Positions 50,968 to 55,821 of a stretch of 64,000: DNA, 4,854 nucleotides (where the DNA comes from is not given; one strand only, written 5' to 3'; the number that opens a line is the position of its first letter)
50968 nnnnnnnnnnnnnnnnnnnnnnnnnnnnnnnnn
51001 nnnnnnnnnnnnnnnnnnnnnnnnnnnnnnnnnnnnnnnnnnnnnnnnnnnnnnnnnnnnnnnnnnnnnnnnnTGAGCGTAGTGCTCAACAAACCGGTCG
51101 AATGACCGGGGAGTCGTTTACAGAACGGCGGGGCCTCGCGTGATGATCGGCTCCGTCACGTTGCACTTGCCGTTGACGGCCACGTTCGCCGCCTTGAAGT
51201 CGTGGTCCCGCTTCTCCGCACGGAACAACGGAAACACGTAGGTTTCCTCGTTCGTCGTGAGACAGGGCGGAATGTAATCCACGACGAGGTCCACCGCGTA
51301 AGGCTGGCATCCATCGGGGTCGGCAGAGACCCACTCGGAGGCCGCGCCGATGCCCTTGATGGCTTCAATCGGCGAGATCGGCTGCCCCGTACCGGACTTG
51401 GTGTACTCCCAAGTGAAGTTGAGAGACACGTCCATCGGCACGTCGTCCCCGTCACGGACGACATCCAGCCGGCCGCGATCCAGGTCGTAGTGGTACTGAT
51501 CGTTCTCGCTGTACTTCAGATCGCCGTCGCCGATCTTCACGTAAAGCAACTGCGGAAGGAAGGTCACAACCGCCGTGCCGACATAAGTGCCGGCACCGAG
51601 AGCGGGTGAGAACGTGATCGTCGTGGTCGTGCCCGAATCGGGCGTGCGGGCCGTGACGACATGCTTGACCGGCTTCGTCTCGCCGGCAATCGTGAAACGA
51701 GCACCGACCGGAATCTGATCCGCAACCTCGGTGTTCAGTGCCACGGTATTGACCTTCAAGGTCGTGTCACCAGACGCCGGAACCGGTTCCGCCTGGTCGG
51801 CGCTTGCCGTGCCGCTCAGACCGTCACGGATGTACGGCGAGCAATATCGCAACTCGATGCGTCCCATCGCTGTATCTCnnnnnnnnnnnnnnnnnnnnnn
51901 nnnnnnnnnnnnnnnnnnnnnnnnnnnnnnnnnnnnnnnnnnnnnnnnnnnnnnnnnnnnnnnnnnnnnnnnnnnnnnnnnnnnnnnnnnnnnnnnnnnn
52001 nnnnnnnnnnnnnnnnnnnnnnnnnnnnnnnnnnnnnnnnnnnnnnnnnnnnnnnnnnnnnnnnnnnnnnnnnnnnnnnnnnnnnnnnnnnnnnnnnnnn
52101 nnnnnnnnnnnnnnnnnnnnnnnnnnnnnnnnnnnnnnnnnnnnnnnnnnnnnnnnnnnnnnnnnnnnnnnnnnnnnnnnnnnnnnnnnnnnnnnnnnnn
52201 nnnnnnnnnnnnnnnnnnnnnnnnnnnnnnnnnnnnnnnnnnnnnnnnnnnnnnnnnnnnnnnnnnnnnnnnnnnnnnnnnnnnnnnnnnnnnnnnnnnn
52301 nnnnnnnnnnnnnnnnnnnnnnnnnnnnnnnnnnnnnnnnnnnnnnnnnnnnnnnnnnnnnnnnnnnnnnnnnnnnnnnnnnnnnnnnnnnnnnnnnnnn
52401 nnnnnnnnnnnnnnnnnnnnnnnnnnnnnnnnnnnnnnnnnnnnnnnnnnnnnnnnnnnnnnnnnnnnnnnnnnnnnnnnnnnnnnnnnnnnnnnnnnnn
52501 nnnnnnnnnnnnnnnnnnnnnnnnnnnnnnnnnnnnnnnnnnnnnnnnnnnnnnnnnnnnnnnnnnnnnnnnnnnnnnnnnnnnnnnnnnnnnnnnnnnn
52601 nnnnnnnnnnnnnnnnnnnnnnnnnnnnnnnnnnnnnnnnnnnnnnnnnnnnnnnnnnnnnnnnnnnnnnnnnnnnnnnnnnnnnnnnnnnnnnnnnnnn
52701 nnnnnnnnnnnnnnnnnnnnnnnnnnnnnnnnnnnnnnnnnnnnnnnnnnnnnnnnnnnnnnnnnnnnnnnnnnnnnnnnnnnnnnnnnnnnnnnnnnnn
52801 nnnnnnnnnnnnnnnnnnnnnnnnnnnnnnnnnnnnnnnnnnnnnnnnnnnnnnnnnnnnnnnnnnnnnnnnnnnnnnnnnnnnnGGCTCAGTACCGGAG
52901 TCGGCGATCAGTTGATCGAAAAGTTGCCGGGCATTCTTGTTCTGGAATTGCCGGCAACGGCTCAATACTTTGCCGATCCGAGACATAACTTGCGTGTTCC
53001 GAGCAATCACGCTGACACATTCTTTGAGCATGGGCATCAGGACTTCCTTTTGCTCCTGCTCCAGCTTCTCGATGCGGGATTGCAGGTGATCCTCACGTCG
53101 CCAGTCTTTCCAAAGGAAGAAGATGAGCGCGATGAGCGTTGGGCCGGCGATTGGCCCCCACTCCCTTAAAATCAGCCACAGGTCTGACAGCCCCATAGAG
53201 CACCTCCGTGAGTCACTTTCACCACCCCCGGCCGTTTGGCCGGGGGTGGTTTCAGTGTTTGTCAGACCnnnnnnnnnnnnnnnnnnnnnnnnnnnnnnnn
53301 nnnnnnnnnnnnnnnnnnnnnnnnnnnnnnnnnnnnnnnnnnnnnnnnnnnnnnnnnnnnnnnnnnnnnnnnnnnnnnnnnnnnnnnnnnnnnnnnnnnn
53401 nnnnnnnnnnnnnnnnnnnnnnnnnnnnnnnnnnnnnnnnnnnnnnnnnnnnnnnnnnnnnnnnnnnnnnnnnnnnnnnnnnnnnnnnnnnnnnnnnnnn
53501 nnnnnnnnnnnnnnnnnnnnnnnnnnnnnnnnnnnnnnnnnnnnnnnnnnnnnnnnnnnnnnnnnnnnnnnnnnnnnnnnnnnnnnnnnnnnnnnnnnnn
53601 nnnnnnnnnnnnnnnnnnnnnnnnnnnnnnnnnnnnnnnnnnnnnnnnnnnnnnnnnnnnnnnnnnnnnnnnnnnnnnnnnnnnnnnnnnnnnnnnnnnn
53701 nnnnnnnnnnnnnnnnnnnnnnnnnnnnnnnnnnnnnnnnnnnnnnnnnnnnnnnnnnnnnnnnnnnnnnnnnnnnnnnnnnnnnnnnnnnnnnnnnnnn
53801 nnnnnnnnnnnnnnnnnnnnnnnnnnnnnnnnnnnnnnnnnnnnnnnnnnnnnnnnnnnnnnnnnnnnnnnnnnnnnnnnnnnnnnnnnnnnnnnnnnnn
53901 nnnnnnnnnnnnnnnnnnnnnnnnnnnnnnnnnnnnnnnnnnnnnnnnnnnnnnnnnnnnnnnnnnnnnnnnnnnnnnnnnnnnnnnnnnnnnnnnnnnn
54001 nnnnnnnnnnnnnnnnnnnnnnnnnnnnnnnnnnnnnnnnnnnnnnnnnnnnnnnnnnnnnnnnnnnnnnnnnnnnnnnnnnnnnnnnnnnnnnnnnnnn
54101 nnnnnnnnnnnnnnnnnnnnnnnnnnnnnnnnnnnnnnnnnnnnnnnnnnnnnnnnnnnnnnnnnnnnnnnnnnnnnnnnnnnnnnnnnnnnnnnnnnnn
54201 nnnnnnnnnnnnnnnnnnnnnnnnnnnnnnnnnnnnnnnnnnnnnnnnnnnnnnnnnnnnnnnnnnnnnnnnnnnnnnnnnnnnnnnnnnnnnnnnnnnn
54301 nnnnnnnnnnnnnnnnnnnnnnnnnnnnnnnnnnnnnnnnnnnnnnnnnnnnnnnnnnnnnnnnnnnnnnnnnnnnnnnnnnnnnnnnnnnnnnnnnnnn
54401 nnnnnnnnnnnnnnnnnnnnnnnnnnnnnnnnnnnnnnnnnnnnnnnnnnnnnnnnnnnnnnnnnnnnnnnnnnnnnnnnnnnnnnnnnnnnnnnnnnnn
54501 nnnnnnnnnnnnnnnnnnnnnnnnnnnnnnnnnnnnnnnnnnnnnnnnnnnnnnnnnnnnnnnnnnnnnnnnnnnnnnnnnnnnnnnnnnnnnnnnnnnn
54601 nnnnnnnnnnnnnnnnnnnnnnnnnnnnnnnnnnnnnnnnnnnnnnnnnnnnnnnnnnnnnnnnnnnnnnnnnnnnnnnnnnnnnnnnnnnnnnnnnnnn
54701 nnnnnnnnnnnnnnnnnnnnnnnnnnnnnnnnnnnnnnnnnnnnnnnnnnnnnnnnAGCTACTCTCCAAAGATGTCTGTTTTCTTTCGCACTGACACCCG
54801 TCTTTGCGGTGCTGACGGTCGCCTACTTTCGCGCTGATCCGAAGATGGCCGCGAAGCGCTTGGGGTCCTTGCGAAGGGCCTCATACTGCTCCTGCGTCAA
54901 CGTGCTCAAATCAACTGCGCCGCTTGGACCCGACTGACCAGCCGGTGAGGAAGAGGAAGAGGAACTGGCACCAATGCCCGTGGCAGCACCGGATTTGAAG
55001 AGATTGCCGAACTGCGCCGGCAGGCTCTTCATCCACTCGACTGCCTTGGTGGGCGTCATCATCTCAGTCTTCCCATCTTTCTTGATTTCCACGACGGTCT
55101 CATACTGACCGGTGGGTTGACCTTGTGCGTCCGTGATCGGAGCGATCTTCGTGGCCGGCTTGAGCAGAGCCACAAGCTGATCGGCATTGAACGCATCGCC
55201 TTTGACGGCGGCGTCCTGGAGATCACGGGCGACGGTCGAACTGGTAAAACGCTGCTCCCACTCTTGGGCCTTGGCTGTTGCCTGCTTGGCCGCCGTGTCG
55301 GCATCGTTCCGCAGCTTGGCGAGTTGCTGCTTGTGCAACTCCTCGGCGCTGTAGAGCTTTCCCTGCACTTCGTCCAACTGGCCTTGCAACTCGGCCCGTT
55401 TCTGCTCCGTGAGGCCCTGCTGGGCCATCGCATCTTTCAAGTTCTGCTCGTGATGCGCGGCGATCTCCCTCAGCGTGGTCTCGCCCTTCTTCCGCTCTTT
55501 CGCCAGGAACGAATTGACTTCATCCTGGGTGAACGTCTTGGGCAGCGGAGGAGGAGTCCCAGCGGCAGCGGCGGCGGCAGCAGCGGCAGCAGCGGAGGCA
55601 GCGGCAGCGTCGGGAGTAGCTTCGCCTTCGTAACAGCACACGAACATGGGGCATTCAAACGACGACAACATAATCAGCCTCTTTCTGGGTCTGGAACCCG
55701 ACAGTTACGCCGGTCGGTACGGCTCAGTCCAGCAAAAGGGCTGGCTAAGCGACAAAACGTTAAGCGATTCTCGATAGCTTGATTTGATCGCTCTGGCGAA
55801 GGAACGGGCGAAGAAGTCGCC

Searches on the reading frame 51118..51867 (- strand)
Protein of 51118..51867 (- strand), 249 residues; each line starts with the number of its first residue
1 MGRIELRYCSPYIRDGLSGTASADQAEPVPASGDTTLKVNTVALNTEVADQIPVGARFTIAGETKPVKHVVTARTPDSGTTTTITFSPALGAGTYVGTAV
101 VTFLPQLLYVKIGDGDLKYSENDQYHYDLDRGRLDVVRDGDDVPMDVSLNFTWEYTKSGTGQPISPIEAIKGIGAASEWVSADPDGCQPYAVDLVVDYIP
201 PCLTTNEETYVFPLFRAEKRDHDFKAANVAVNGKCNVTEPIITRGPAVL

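Call 6: search_protein_families(library=pfam, max_evalue=0.1, proteins=[window:51118-51867:-])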
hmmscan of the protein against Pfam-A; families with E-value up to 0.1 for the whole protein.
window:51118-51867:- (249 aa): 0 families

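Call 7: search_protein_families(library=phrogs, max_evalue=0.1, proteins=[window:51118-51867:-])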
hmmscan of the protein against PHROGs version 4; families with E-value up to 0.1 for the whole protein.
window:51118-51867:- (249 aa): 1 family
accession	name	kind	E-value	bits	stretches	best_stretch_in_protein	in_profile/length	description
phrog_1302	-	tail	0.0081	16.7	1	4-102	74-165/201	distal tail protein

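Call 55: search_solved_structures(query=A3, max_evalue=10)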
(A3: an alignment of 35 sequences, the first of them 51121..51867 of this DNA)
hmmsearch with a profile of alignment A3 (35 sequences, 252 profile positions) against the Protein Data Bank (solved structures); distinct sequences matched with E-value up to 10: 0.

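Call 57: search_protein_families(library=phrogs, alignment_id=A3, max_evalue=0.01)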
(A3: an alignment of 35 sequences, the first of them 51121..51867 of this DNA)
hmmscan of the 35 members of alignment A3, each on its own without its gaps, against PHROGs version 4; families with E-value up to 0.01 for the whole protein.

A. member 1, window:51121-51867:- (249 aa): 1 family
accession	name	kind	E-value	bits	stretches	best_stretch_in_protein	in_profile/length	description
phrog_1302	-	tail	0.0081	16.7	1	4-102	74-165/201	distal tail protein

B. families by the number of members that match (of 35 scanned): 5 families
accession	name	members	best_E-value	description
phrog_10909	-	4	1.4e-10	major tail protein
phrog_792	-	3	2.6e-06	major tail protein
phrog_2839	-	1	7.4e-05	tail sheath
phrog_5042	-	1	0.00032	-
phrog_1302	-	1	0.0081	distal tail protein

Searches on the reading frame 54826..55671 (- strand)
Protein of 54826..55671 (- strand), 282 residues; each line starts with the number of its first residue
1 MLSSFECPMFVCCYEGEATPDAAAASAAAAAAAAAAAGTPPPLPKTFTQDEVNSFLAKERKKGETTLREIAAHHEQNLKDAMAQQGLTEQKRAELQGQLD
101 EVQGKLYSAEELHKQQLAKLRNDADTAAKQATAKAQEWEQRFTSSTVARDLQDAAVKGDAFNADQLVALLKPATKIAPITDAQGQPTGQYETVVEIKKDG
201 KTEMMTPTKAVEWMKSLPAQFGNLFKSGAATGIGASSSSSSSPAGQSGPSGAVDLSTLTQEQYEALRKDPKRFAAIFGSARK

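Call 39: search_protein_families(library=phrogs, max_evalue=0.01, proteins=[window:54826-55671:-])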
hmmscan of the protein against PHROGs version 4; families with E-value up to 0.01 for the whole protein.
window:54826-55671:- (282 aa): 3 families
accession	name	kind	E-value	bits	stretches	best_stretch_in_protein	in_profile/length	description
phrog_206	-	head and packaging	4.5e-15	57.1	1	58-273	56-256/263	head scaffolding protein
phrog_6663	-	unknown function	9.5e-05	23.2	1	76-246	67-232/263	-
phrog_35663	-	unknown function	0.0055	16.7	0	215-269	98-152/361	-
